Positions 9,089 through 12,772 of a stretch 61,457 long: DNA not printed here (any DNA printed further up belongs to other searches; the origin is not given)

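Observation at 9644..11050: Giant sheath created by about six tandem copies of a 65-80-aa module inserted after the N-terminal strand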

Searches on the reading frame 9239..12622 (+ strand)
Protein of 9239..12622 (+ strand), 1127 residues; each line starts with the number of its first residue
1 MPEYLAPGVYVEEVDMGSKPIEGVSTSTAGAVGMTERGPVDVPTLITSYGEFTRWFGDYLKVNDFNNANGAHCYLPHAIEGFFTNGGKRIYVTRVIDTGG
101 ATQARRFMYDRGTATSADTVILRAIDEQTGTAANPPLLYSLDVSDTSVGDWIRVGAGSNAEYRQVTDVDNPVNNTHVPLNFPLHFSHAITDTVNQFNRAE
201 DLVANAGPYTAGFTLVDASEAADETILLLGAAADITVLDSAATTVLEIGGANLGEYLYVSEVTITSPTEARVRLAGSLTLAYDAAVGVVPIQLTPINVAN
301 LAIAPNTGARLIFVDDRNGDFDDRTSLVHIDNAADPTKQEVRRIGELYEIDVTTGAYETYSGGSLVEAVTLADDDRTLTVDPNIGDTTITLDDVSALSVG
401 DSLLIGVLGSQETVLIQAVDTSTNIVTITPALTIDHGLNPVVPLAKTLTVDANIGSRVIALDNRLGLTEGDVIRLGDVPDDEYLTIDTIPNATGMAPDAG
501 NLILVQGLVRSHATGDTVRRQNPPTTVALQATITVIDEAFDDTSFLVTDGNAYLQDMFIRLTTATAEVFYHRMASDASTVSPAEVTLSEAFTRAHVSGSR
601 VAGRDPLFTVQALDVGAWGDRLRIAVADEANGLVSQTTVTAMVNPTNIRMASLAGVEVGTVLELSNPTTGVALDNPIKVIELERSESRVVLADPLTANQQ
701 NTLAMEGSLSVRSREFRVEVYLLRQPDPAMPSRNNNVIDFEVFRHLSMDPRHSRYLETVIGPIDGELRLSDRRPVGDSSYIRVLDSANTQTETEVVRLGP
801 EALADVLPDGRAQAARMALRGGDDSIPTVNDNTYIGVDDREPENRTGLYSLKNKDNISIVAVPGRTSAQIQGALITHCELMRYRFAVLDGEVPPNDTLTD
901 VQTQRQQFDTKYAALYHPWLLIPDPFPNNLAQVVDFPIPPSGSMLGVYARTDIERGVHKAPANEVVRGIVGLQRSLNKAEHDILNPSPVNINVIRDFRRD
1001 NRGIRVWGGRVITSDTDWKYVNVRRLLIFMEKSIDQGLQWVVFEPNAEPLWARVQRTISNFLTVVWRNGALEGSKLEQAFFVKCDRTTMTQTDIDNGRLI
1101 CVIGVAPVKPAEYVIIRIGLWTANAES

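Call 3: search_protein_families(library=pfam, proteins=[window:9239-12622:+], max_evalue=0.01)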
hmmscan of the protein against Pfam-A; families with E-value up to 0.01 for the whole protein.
window:9239-12622:+ (1127 aa): 3 families
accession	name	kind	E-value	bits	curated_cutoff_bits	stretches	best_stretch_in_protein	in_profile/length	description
PF17482.7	Phage_sheath_1C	-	9.9e-16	58.1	26.9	1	1013-1118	1-101/104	Phage tail sheath C-terminal domain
PF04984.19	Phage_sheath_1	-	9.5e-13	48.8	31.4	1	856-1010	19-166/168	Phage tail sheath protein subtilisin-like domain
PF01052.25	FliMN_C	-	4.3e-07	30.2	23.8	0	448-486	8-45/73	Type III flagellar switch regulator (C-ring) FliN C-term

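Call 9: find_homologous_proteins(query=window:9239-12622:+, max_evalue=1e-10)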
Query window:9239-12622:+ (1127 aa): 2135 proteins with E <= 1e-10 among 8000 candidates; the best 120 are listed.
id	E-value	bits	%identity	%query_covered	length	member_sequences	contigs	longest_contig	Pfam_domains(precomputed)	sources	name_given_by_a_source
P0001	0.0e+0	2512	100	100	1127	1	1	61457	PF04984.20,PF17482.8,PF01052.26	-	-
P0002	0.0e+0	2207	86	100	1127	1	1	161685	PF04984.20,PF17482.8,PF01052.26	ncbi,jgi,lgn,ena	-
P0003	0.0e+0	1640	65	100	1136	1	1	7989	PF04984.20,PF17482.8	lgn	-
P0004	0.0e+0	1619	64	100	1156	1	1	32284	PF04984.20,PF17482.8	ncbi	-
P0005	0.0e+0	1609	65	100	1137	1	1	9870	PF04984.20,PF17482.8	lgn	-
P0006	0.0e+0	1508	61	100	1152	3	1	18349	PF04984.20,PF17482.8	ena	-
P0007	0.0e+0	1487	63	100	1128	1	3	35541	PF04984.20,PF17482.8,PF01052.26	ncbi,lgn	-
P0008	0.0e+0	1456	59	100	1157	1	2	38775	PF04984.20,PF17482.8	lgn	-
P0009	0.0e+0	1450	59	100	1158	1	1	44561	PF04984.20,PF17482.8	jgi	jgi:Bacteriophage tail sheath protein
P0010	0.0e+0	1370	58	100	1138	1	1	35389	PF04984.20,PF17482.8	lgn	-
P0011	0.0e+0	1362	58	100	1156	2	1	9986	PF04984.20,PF17482.8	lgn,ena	-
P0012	0.0e+0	1359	57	100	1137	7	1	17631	PF04984.20,PF17482.8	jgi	jgi:phage tail sheath protein FI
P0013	0.0e+0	1354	57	100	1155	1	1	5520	PF04984.20,PF17482.8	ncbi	-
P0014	0.0e+0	1350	63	61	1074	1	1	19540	PF04984.20,PF17482.8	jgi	jgi:phage tail sheath protein FI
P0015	0.0e+0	1340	57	100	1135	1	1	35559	PF04984.20,PF17482.8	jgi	jgi:uncharacterized protein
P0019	0.0e+0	1311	53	100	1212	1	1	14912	PF04984.20,PF17482.8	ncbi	ncbi:MAG: phage tail sheath family protein [Anaerolineales bacterium]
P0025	0.0e+0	1298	62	54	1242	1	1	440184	PF04984.20,PF17482.8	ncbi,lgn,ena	-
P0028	0.0e+0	1296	63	54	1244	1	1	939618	PF04984.20,PF17482.8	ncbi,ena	-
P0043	0.0e+0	1275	51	100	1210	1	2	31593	PF04984.20,PF17482.8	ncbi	ncbi:MAG: phage tail sheath C-terminal domain-containing protein [Candidatus Entotheonellia bacteriu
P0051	0.0e+0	1268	56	100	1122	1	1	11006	PF04984.20,PF17482.8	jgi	jgi:hypothetical protein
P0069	0.0e+0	1247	55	100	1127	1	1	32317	PF04984.20,PF17482.8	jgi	jgi:phage tail sheath protein FI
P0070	0.0e+0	1247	53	100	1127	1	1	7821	PF04984.20,PF17482.8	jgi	jgi:uncharacterized protein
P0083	0.0e+0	1237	53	100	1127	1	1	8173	PF04984.20,PF17482.8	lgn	-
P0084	0.0e+0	1236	53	100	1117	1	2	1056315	PF04984.20,PF17482.8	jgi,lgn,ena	-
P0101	0.0e+0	1228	56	66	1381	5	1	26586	PF04984.20,PF17482.8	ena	-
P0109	0.0e+0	1224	54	100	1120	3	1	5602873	PF04984.20,PF17482.8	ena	-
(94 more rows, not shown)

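Call 19: find_encoding_contigs(protein=P0002, flank=10000, max_places=3)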
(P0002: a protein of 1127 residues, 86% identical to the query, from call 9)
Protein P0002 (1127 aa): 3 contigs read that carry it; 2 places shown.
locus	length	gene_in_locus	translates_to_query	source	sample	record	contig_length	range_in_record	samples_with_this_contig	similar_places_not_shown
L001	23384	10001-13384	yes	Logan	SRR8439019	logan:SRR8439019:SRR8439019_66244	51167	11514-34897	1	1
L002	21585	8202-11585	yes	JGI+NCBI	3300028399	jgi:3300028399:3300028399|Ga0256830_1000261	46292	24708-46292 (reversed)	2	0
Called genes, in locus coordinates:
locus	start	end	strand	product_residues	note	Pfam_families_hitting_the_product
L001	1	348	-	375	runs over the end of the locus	PF01546:Peptidase_M20, PF07687:M20_dimer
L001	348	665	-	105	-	PF03960:ArsC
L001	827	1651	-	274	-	PF14805:THDPS_N_2, PF25084:LbH_EIF2B (faint), PF00132:Hexapep (weak), PF14602:Hexapep_2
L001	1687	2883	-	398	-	PF00155:Aminotran_1_2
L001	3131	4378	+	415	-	PF12704:MacB_PCD, PF02687:FtsX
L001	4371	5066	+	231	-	PF02463:SMC_N (faint), PF00005:ABC_tran, PF13304:AAA_21 (faint)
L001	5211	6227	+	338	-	PF00990:GGDEF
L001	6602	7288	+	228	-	PF00072:Response_reg (weak), PF08281:Sigma70_r4_2 (faint), PF00196:GerE, PF13936:HTH_38 (weak)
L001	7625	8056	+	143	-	-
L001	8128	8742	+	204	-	PF14065:Pvc16_N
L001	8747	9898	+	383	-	-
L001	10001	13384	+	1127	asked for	PF01052:FliMN_C (faint), PF04984:Phage_sheath_1, PF17482:Phage_sheath_1C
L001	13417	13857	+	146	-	PF06841:Phage_T4_gp19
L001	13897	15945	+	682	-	PF04984:Phage_sheath_1, PF17482:Phage_sheath_1C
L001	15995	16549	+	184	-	PF06841:Phage_T4_gp19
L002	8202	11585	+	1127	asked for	PF01052:FliMN_C (faint), PF04984:Phage_sheath_1, PF17482:Phage_sheath_1C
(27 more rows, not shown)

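Call 20: list_cluster_members(proteins=[P0002, P0004, P0007, P0025, P0028, P0084, P0109, P0019, P0043, P0101])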
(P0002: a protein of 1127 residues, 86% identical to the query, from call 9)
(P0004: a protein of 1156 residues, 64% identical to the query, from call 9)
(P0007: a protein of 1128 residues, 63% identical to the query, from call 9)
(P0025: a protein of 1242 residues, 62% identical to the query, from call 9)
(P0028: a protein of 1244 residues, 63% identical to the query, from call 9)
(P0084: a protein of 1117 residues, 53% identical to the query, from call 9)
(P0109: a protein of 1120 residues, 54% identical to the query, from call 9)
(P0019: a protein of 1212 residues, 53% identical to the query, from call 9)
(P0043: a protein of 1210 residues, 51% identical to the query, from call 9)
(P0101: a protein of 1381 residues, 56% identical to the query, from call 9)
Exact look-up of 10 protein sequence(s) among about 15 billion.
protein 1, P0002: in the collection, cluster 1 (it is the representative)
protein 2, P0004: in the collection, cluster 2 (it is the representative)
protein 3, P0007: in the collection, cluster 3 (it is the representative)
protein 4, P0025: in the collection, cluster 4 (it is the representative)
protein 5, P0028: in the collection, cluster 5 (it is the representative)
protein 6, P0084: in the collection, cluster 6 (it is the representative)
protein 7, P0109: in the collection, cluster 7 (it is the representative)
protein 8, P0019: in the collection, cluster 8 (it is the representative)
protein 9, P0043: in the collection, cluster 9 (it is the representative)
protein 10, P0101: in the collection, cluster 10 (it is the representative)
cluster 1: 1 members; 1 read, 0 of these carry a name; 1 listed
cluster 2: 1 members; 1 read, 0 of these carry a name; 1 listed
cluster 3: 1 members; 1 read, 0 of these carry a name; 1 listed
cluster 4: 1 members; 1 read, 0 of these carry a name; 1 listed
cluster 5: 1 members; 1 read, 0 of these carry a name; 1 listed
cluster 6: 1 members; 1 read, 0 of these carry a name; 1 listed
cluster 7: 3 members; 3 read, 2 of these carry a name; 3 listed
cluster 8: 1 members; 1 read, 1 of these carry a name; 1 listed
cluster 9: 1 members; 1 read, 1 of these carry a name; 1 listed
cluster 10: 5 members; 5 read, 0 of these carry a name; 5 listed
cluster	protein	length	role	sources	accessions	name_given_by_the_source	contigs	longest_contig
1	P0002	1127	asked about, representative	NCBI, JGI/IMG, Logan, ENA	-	-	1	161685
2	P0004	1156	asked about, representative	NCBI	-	-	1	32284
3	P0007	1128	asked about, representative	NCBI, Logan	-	-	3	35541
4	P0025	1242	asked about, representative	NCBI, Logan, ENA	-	-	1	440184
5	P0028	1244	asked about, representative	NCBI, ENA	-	-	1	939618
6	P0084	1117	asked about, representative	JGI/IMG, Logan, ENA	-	-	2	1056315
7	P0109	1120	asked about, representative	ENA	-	-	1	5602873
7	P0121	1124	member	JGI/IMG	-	phage tail sheath protein FI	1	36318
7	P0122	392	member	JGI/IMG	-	phage tail sheath protein FI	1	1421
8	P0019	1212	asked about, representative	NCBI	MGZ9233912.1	MAG: phage tail sheath family protein [Anaerolineales bacterium]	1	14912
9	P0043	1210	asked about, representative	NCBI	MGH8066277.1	MAG: phage tail sheath C-terminal domain-containing protein [Candidatus Entotheonellia ...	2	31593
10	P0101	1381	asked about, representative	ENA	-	-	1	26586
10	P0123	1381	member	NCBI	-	-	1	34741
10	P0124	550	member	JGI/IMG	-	-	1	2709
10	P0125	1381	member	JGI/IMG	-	-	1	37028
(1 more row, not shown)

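Call 22: find_related_loci(query=A1, collection=genome_contigs, flank=10000)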
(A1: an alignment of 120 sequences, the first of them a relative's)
Query A1 (1127 aa) in genome_contigs; peptide patterns used: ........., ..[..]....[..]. (x = any residue, [..] = any of these).
599 stretches matched a pattern (row limit reached: there are more); 584 encode a relative of the query (tblastn E <= 1e-3); the best 80 are kept; 80 distinct loci.
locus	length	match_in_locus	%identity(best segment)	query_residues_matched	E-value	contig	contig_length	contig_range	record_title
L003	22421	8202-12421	86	1-1126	0e+0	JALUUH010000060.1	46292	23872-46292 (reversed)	MAG: Gammaproteobacteria bacterium isolate 128-326_maxbin2_scaf2bin.117 128-326_scaffold_268_c1, whole genome shotgun se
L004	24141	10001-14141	65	1-1126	0e+0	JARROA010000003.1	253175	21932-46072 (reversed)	MAG: Candidatus Thiodiazotropha sp. isolate Spart_138_MAG scaffold_2, whole genome shotgun sequence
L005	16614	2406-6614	63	1-1126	0e+0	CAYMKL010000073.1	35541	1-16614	MAG TPA_asm: uncultured Anaerolineae bacterium isolate SRP167671_co1_184 genome assembly, contig: NODE_1324_length_35541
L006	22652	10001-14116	55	1-1126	0e+0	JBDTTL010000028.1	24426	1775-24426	MAG: Acidobacteriota bacterium isolate cluster3_bin.295 NODE_6661_length_24426_cov_5.906692, whole genome shotgun sequen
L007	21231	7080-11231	55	1-1126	0e+0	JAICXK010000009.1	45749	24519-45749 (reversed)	MAG: Bryobacteraceae bacterium isolate LS_FP_2_bin.112 k141_509159_length_45749_cov_43.5142, whole genome shotgun sequen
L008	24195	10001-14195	54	1-1127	0e+0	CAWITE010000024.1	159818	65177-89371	MAG: uncultured Acidobacteriota bacterium isolate MFD09222.bin.1.71 genome assembly, contig: contig_56543, whole genome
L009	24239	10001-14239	54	1-1127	0e+0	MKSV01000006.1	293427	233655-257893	MAG: Acidobacteriales bacterium 59-55 SCNpilot_cont_750_bf_scaffold_37, whole genome shotgun sequence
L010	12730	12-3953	55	4-1126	0e+0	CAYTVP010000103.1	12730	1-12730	MAG TPA_asm: uncultured Solibacteraceae bacterium isolate SRP344714_co2_445 genome assembly, contig: NODE_12905_length_1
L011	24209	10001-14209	52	1-1127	0e+0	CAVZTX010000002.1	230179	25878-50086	MAG: uncultured Chloroflexia bacterium isolate MFD09603.bin.3.290 genome assembly, contig: contig_11631, whole genome sh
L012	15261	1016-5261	51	1-1126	0e+0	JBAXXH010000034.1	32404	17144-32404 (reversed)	MAG: Methylococcaceae bacterium isolate ELA734 MAG734_34, whole genome shotgun sequence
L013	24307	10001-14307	52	1-1127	0e+0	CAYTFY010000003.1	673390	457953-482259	MAG TPA_asm: uncultured Gemmatimonadaceae bacterium isolate SRP193066_co1_133 genome assembly, contig: NODE_12_length_67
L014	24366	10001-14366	52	1-1127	0e+0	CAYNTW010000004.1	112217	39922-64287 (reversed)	MAG TPA_asm: uncultured Steroidobacteraceae bacterium isolate SRP272529_co1_196 genome assembly, contig: NODE_129_length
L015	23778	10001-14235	51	1-1126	0e+0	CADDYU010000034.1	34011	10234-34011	Methylococcaceae bacterium isolate 8 genome assembly, contig: NODE_701_length_34011_cov_5.151487, whole genome shotgun s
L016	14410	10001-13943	54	1-1126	0e+0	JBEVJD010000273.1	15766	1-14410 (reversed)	MAG: Pyrinomonadaceae bacterium isolate T4R1BO.metabat2.158 T4R1BO.metabat2.158_k133_46937932, whole genome shotgun sequ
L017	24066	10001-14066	53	1-1127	0e+0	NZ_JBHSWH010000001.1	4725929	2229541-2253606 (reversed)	Flexivirga alba strain NBRC 107580 GCM70026900_2, whole genome shotgun sequence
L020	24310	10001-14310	52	1-1127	0e+0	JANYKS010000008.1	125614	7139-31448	MAG: Actinomycetes bacterium isolate GL140_5_metabinner_34 GL140_5_k141_2377570, whole genome shotgun sequence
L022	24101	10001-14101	54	1-1127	0e+0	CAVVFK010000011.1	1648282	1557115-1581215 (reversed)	MAG: uncultured Actinomycetota bacterium isolate MFD01721.bin.1.308 genome assembly, contig: contig_382, whole genome sh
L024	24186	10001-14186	49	1-1127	0e+0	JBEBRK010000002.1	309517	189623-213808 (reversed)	MAG: Gemmatimonas phototrophica isolate T2.bin.114 NODE_45_length_309517_cov_72.549360, whole genome shotgun sequence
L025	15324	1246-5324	51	1-1127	0e+0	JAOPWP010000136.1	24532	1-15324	MAG: Frankiales bacterium isolate RYN_177 scaffold_281088, whole genome shotgun sequence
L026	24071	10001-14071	50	1-1127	0e+0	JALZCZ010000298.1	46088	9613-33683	MAG: Actinomycetota bacterium isolate SKG bin7 SC8798-8800_k127_389276, whole genome shotgun sequence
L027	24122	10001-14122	49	1-1127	0e+0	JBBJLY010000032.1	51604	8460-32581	MAG: Kofleriaceae bacterium isolate RUP_SRG_46 NODE_510_length_51604_cov_6.316534, whole genome shotgun sequence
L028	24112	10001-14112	50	1-1127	0e+0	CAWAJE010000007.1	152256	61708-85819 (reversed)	MAG: uncultured Actinomycetota bacterium isolate MFD02581.bin.2.198 genome assembly, contig: contig_15079, whole genome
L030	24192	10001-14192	48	1-1127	0e+0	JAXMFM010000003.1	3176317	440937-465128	MAG: Burkholderiales bacterium isolate STL-PRO87 C3.168.fa-3, whole genome shotgun sequence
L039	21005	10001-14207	47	1-1127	0e+0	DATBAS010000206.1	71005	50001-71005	MAG TPA_asm: Kofleriaceae bacterium isolate SMAG_U5738 k141_3456879, whole genome shotgun sequence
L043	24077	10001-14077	50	1-1127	0e+0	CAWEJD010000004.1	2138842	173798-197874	MAG: uncultured Microthrixaceae bacterium isolate MFD05942.bin.2.79 genome assembly, contig: contig_6864, whole genome s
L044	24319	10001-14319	54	1-1127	0e+0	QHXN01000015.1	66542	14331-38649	MAG: Acidobacteria bacterium isolate gp4 AA19 14_0903_12_40cm_200_scaffold_21_curated, whole genome shotgun sequence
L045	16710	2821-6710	46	1-1122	0e+0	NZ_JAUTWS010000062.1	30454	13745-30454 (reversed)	Paracraurococcus lichenis strain LOR1-02 62, whole genome shotgun sequence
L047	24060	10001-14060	53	1-1127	0e+0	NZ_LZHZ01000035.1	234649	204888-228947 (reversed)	Mycobacterium sp. ACS1612 contig_40, whole genome shotgun sequence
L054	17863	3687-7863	49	1-1127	0e+0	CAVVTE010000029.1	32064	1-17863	MAG: uncultured Chloroflexia bacterium isolate MFD02840.bin.2.158 genome assembly, contig: contig_96371, whole genome sh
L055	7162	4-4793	56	1-1127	0e+0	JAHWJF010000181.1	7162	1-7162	MAG: Chloroflexota bacterium isolate 0707_bin10 NODE_2958_length_7162_cov_6.045448, whole genome shotgun sequence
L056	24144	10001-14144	48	1-1127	0e+0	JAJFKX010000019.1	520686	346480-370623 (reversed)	MAG: Gammaproteobacteria bacterium isolate OFTM154 OFTM154_18, whole genome shotgun sequence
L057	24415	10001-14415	46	1-1127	0e+0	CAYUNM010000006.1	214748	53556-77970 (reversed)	MAG TPA_asm: uncultured Kofleriaceae bacterium isolate SRP263991_co5_613 genome assembly, contig: NODE_83_length_214748_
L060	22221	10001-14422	45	1-1122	0e+0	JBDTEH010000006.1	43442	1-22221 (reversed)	MAG: Kofleriaceae bacterium isolate cluster2_bin.199 k127_5444241, whole genome shotgun sequence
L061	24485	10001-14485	63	1-1127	0e+0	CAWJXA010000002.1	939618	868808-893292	MAG: uncultured Acidobacteriaceae bacterium isolate MFD05502.bin.1.185 genome assembly, contig: contig_2630, whole genom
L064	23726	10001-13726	62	1-1127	0e+0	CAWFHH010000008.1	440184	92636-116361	MAG: uncultured Acidobacteriaceae bacterium isolate MFD02579.bin.1.50 genome assembly, contig: contig_7243, whole genome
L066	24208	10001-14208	55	1-1127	0e+0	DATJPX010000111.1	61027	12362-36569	MAG TPA_asm: Anaerolineales bacterium isolate SMAG_U14924 k141_1505474, whole genome shotgun sequence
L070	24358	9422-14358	52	1-1127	0e+0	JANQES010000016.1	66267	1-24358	MAG: Rhodothermales bacterium isolate PL23a_bin.4 k99_4280137, whole genome shotgun sequence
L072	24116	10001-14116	49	1-1127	0e+0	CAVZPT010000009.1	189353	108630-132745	MAG: uncultured Actinomycetota bacterium isolate MFD02581.bin.2.183 genome assembly, contig: contig_45375, whole genome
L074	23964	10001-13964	55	1-1127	0e+0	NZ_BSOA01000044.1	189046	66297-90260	Dyella flagellata strain NBRC 111981 sequence44, whole genome shotgun sequence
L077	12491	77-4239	60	5-1127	0e+0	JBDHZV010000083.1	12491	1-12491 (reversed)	MAG: Candidatus Nanopelagicales bacterium isolate AS-MICRO-3CA.203 NODE_24237_length_12491_cov_19.079305, whole genome s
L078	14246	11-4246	61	7-1127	0e+0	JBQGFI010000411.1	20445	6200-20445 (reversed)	MAG: Marmoricola sp. isolate ContRs0_19 ContRs0_contig411, whole genome shotgun sequence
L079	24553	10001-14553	52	1-1127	0e+0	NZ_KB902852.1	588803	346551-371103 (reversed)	Cupriavidus sp. UYPR2.512 A3A5DRAFT_scaffold_0.1, whole genome shotgun sequence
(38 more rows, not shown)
